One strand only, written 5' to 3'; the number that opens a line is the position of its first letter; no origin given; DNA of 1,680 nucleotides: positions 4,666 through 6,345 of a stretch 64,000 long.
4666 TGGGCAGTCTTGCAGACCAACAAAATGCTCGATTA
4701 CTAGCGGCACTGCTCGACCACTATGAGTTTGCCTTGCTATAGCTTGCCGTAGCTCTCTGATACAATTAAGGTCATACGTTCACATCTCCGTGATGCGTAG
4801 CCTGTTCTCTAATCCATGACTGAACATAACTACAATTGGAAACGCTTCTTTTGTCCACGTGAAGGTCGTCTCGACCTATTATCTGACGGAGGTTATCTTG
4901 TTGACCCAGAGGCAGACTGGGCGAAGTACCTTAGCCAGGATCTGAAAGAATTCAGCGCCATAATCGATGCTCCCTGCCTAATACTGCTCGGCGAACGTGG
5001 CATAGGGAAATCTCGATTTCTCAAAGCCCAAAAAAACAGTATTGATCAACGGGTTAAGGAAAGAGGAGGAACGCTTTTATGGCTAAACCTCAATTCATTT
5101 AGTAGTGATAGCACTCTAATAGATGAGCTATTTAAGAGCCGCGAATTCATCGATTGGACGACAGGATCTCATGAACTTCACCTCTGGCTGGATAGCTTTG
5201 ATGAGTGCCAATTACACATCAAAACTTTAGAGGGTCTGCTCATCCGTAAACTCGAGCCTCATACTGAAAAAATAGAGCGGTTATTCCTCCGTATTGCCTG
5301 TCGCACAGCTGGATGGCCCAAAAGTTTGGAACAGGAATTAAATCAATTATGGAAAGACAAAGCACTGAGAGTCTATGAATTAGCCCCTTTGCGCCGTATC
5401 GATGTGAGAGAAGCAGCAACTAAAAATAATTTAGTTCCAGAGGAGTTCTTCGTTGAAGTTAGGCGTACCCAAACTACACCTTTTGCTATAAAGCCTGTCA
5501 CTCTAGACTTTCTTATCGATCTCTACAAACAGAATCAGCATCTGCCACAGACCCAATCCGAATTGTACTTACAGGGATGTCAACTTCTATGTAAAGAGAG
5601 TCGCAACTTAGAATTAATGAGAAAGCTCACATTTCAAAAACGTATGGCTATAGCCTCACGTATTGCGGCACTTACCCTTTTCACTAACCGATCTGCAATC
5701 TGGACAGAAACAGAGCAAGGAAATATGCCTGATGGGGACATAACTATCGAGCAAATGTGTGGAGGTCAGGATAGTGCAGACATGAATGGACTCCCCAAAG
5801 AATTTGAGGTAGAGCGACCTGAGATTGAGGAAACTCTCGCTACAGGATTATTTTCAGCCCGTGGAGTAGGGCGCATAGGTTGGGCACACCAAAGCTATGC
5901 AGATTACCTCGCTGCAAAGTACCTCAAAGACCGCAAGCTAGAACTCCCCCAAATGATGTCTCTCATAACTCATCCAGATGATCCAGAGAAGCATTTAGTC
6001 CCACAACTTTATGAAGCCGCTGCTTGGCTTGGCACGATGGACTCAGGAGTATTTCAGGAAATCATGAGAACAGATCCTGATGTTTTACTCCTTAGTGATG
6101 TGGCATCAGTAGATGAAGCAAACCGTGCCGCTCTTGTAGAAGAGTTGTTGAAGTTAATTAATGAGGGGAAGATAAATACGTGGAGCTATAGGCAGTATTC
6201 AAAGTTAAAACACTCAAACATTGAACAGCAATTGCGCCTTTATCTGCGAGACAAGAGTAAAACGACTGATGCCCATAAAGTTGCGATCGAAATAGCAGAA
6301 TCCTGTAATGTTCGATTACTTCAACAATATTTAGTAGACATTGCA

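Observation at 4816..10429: Giant STAND NTPase with a C-terminal PD-(D/E)xK-like nuclease, paired with an alpha/beta-hydrolase: candidate undescribed defence module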

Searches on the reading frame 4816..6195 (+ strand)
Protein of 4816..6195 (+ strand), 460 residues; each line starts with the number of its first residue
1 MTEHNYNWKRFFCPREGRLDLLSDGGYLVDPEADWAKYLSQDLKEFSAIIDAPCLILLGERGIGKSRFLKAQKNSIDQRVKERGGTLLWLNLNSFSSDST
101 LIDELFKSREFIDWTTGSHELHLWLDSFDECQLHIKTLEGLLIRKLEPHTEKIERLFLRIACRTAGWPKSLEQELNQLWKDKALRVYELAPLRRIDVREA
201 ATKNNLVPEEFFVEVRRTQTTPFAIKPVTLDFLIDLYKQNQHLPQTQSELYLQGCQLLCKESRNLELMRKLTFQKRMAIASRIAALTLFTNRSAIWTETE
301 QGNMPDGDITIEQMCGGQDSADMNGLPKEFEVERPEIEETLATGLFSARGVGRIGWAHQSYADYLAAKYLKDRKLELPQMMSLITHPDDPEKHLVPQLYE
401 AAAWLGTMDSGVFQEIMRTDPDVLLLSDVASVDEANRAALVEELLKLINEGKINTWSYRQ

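Call 61: search_solved_structures(query=A5, max_evalue=1, show_alignments=2)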
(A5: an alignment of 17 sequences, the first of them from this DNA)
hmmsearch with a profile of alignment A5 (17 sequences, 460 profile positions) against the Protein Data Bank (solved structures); distinct sequences matched with E-value up to 1: 5.
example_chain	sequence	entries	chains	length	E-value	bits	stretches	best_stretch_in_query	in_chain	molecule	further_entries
30ga_K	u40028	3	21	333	0.63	12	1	50-110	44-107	AAA+ ATPase domain-containing protein | TnsC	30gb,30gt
7y5e_ML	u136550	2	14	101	0.69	11.8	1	271-312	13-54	PsbM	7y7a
8xtu_A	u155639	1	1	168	0.86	11.5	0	54-98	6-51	Rab5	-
6amn_A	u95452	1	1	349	0.86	11.5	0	47-97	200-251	Heat shock protein 104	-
5wbw_A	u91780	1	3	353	0.88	11.5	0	47-97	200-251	Heat shock protein 104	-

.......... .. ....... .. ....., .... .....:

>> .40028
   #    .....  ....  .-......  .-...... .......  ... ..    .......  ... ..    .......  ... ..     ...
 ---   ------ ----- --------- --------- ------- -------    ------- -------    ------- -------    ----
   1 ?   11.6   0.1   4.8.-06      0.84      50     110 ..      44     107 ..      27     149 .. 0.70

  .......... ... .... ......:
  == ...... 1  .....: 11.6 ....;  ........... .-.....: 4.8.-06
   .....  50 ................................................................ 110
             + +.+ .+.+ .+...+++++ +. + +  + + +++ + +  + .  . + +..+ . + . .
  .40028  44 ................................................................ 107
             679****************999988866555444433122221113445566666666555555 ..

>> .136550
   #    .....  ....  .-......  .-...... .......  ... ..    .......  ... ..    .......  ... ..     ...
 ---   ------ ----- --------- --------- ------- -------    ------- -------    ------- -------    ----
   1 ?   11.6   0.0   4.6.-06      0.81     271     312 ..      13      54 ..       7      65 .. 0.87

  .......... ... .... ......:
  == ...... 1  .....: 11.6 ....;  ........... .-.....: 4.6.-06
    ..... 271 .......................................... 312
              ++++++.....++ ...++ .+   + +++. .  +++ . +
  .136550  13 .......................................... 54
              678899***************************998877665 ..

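Call 66: predict_structure(alignment_id=A5)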
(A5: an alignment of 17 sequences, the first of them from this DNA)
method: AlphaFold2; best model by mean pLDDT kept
length: 460 residues; sequences in the alignment: 17
mean_pLDDT: 83.4   pTM: 0.81
mean pLDDT of the five models: 83.4, 81.6, 78.5, 77.9, 75.5
residues with pLDDT >= 90: 169; 70-90: 238; 50-70: 35; < 50: 18
segments of 3 or more residues with pLDDT < 50: 1-7, 129-132, 456-460
pLDDT, mean of each block of 10 residues (from residue 1): 49 82 72 70 86 88 70 86 91 76 89 92 77 65 89 92 81 88 85 86 93 81 67 89 86 89 74 93 94 78 76 91 84 93 86 84 94 91 91 89 93 93 84 88 88 55
secondary structure, 60 per line:
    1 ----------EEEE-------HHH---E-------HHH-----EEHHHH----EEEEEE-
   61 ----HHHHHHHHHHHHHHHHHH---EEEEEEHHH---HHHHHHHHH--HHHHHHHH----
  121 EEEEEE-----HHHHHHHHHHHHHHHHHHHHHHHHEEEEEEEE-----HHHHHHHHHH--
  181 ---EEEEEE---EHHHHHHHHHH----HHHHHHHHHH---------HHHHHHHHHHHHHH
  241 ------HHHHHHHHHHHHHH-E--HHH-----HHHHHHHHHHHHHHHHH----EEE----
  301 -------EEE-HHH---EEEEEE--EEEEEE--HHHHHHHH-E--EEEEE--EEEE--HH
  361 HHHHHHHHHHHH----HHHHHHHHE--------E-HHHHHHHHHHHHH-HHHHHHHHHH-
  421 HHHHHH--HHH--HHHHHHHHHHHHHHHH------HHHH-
elements in order: E11-14 H46-49 E54-59 H65-82 E86-91 H98-106 H109-116 E121-126 H132-155 E156-163 H169-178 E184-189 H194-203 H208-217 H227-240 H247-260 H273-289 E294-296 E308-310 E318-323 E326-331 H334-341 E346-350 E353-356 H359-372 H377-384 H396-408 H410-419 H421-426 H434-449 H456-459

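Call 69: fold_search(model_id=the predicted structure, library=pdb)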
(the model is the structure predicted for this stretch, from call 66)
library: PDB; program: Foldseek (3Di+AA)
matches with E <= 10: 785; with E <= 0.001: 31
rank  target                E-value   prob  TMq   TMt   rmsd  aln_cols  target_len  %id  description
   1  5irm_C                1.3e-08  1.00  0.49  0.32   9.2       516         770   13  Crystal structure of rabbit NOD2 in an ADP-bound state (Crystal form2) (released 2016-06-29)
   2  4kxf_L                2.4e-08  1.00  0.52  0.30   9.4       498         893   13  Crystal structure of NLRC4 reveals its autoinhibition mechanism (released 2013-07-24)
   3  5irl                  5.0e-08  1.00  0.51  0.34   7.8       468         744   12  Crystal structure of rabbit NOD2 SER mutant in an ADP-bound state (released 2016-06-29)
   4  8fvu_B                9.3e-08  1.00  0.32  0.19  13.3       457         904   10  Cryo-EM structure of human Needle/NAIP/NLRC4 (R288A) (released 2024-01-03)
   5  8fw2_A                4.1e-07  1.00  0.31  0.18  14.1       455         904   10  Cryo-EM structure of full-length human NLRC4 inflammasome with C11 symmetry (released 2024-01-03)
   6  6b5b_B                5.1e-07  1.00  0.31  0.17  13.3       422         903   15  Cryo-EM structure of the NAIP5-NLRC4-flagellin inflammasome (released 2017-11-15)
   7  9lq4_A                1.1e-06  1.00  0.42  0.25   9.9       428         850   14  Structure of the human monomeric NLRP7-TCL1A complex (released 2025-12-10)
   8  9lq2_A                1.3e-06  1.00  0.43  0.24  10.1       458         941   14  Structure of human dimeric NLRP7-TCL1A complex (released 2025-12-10)
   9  7alv                  2.1e-06  1.00  0.48  0.47   7.9       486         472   12  Crystal Structure of NLRP3 NACHT domain in complex with a potent inhibitor (released 2021-10-20)
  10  9hg4                  2.4e-06  1.00  0.48  0.47   9.1       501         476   13  NACHT domain of NLRP3 in complex with DFV890 (released 2025-03-19)
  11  9sfp_J                2.5e-06  1.00  0.43  0.24  11.7       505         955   15  Native cytoplasmic lattices from mouse oocytes (released 2026-03-18)
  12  7wge_A                2.9e-06  1.00  0.47  0.34   9.2       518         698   11  Human NLRP1 complexed with thioredoxin (released 2023-07-05)
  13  12dl_DA               4.2e-06  1.00  0.45  0.25  11.1       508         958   14  Native structure of the cytoplasmic lattice (CPL) asymmetric unit from mouse MII eggs (released 2026-04-08)
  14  8etr                  7.5e-06  1.00  0.46  0.45   7.8       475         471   13  CryoEM Structure of NLRP3 NACHT domain in complex with G2394 (released 2022-11-02)
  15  7vtq_A                5.1e-05  1.00  0.44  0.28   8.3       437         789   14  Cryo-EM structure of mouse NLRP3 (full-length) dodecamer (released 2022-03-09)
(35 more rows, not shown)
